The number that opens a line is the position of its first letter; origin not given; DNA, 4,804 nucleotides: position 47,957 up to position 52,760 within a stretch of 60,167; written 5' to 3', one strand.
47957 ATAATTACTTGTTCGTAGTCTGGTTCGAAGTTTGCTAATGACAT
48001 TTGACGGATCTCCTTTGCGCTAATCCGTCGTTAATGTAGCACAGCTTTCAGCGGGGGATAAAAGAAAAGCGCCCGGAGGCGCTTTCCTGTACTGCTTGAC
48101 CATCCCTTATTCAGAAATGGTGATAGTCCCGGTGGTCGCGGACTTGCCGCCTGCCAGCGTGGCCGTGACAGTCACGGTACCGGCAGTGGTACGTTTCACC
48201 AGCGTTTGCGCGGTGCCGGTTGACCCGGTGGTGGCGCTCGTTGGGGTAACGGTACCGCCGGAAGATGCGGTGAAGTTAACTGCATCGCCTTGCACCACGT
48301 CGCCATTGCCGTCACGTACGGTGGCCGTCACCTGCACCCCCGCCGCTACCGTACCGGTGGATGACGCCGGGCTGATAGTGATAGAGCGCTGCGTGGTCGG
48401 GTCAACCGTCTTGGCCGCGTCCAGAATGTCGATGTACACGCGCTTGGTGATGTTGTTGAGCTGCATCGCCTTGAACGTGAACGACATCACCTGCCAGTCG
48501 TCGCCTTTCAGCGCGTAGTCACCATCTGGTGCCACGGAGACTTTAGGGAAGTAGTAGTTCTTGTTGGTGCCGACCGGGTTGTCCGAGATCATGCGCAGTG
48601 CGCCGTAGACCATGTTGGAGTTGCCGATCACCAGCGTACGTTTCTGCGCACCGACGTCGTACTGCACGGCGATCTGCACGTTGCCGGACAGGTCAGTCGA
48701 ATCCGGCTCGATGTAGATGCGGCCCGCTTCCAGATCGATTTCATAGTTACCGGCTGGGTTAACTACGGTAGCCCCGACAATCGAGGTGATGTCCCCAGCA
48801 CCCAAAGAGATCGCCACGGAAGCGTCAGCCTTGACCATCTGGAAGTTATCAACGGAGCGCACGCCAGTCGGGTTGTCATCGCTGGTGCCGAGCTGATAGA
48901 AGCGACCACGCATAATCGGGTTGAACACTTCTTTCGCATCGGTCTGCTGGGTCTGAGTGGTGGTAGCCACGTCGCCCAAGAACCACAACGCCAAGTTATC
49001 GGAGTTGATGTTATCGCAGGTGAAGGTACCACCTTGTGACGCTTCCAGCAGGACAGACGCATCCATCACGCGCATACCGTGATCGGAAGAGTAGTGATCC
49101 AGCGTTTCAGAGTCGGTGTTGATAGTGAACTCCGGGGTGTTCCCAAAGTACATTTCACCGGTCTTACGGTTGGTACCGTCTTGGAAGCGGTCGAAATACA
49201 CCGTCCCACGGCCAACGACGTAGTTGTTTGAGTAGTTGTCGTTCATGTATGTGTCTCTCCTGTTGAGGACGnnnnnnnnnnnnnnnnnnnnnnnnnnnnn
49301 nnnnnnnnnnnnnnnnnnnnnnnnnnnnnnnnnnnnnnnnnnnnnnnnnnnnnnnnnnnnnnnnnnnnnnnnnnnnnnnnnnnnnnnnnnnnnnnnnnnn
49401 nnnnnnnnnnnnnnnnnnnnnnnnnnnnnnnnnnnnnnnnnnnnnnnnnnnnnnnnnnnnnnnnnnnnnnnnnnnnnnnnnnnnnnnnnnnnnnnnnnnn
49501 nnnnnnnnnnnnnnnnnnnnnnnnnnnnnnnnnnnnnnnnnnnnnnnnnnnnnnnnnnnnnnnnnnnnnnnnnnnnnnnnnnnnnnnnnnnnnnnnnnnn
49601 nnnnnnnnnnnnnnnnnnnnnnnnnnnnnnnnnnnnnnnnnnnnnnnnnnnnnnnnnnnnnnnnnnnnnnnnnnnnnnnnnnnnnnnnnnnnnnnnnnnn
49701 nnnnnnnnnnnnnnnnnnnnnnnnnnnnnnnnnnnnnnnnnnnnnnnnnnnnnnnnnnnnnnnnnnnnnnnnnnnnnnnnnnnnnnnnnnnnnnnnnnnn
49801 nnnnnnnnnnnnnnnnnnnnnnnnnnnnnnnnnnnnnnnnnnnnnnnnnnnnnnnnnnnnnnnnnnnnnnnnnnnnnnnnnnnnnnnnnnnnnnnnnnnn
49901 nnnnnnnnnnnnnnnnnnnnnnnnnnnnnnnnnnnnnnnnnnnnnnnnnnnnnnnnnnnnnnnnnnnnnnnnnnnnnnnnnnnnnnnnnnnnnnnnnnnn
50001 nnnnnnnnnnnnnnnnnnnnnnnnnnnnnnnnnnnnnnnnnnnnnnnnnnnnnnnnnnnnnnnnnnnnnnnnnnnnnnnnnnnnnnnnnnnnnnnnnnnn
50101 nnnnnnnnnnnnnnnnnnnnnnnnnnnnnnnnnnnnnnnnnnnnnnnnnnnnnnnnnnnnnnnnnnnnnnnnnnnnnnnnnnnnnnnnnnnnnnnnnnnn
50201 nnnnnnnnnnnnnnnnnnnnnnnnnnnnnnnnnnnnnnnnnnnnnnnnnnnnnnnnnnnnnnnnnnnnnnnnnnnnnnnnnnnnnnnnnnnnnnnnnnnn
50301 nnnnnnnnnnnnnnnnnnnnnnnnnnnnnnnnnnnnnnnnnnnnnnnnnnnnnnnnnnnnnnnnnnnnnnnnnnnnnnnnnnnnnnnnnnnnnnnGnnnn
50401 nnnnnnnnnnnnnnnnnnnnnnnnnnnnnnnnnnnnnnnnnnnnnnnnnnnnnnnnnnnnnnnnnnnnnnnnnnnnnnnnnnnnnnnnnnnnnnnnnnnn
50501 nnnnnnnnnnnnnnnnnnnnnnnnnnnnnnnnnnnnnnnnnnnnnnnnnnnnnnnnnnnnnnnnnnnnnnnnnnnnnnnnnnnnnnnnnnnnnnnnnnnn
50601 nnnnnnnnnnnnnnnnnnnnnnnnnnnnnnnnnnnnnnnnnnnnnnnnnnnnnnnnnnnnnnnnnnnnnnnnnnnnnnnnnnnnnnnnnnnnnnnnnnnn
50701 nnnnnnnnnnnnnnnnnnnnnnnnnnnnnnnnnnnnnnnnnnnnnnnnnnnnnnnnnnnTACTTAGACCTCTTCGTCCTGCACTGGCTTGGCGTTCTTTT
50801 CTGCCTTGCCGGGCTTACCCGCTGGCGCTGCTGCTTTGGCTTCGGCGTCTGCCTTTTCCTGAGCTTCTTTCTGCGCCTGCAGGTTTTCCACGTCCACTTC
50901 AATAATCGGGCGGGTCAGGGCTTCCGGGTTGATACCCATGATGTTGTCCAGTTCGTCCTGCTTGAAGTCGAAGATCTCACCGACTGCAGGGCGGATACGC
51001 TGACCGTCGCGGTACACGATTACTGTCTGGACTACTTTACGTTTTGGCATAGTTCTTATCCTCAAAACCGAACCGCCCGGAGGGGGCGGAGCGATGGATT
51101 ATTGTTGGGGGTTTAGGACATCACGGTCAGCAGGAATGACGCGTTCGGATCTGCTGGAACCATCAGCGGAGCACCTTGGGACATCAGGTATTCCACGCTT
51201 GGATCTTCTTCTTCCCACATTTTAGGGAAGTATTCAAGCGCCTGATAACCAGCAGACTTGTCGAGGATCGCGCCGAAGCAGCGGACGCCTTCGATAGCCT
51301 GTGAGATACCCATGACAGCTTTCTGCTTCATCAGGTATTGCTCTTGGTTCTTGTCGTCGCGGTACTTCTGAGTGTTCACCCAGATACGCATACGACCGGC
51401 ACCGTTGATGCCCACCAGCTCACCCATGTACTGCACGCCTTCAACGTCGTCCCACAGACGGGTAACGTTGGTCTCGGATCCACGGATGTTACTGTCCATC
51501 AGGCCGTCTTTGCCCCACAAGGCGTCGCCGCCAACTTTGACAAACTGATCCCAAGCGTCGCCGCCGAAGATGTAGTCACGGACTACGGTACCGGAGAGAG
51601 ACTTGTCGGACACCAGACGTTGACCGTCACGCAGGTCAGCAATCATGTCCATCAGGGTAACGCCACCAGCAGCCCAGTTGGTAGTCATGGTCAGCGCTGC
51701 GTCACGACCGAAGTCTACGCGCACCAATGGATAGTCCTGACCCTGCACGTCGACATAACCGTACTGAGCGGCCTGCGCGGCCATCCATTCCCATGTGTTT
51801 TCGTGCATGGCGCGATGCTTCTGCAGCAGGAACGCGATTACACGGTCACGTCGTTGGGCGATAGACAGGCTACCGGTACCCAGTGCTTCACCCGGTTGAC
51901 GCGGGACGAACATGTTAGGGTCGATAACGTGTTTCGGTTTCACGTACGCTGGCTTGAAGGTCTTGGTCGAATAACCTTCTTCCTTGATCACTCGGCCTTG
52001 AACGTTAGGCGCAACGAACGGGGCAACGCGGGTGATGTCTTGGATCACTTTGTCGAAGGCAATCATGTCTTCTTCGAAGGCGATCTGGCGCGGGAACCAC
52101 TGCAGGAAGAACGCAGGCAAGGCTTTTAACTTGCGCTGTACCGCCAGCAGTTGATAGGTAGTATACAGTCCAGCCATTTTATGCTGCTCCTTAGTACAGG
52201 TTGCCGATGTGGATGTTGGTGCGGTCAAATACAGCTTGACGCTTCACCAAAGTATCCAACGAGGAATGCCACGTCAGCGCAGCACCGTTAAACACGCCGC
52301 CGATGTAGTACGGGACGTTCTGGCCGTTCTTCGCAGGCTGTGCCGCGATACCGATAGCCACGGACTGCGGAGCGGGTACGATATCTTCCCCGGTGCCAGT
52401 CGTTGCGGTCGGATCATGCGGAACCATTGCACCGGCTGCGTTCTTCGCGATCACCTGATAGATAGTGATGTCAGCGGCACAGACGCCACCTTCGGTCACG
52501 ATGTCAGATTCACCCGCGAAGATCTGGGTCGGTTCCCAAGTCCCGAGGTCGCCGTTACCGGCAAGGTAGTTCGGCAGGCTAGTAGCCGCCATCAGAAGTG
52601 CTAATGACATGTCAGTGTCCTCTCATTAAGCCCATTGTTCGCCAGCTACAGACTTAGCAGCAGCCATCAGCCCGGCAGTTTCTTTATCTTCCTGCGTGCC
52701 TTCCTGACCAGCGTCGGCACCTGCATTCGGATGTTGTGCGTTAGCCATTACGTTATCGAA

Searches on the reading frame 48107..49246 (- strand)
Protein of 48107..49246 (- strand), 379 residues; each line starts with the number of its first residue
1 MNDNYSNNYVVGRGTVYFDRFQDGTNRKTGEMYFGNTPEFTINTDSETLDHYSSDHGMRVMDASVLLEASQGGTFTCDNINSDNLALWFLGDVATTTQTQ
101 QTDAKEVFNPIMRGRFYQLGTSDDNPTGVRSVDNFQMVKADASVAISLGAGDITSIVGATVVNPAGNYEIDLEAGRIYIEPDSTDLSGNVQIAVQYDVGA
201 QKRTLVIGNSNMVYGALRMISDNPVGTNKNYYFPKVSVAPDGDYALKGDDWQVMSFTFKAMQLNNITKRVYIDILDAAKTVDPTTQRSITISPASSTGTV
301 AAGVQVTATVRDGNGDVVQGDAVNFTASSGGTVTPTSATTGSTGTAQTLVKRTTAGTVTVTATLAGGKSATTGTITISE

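Call 25: search_protein_families(library=pfam, proteins=[window:48107-49246:-], max_evalue=0.01)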
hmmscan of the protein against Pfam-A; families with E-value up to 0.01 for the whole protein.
window:48107-49246:- (379 aa): 2 families
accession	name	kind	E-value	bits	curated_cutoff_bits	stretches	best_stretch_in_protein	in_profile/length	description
PF02369.22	Big_1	-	1.3e-13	51.2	34.9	1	290-376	5-91/93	Bacterial Ig-like domain (group 1)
PF09134.16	Invasin_D3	-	4.1e-06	27.6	33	1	288-377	6-95/98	Invasin, domain 3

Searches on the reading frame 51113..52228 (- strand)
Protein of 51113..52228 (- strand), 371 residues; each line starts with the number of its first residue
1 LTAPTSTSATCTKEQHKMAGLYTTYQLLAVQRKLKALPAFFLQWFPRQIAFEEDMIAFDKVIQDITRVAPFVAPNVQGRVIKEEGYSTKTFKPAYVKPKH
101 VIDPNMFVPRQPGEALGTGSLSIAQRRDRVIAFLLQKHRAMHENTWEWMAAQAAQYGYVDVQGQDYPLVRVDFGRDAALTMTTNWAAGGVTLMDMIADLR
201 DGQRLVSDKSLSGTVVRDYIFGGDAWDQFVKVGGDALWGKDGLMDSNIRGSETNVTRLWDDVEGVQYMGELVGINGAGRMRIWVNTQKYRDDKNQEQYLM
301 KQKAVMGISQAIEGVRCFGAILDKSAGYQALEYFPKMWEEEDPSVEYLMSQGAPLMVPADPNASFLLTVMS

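Call 26: search_protein_families(library=pfam, proteins=[window:51113-52228:-], max_evalue=0.01)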
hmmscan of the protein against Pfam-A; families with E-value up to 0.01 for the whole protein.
window:51113-52228:- (371 aa): 1 family
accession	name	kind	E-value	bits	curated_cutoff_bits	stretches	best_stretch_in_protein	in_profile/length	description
PF03864.22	Phage_cap_E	-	3.8e-46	158.1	22.9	1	23-369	1-329/329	Phage major capsid protein E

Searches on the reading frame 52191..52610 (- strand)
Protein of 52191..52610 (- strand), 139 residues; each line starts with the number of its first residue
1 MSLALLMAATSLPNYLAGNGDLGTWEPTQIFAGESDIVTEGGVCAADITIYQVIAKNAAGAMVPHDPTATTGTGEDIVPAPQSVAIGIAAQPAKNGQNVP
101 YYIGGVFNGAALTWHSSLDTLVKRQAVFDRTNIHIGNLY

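Call 26: search_protein_families(library=pfam, proteins=[window:52191-52610:-], max_evalue=0.01)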
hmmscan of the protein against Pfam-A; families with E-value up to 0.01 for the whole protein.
window:52191-52610:- (139 aa): 1 family
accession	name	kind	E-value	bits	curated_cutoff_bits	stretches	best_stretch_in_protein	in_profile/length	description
PF02924.19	HDPD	-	2.8e-09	37.5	29.1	1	21-131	10-111/116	Bacteriophage lambda head decoration protein D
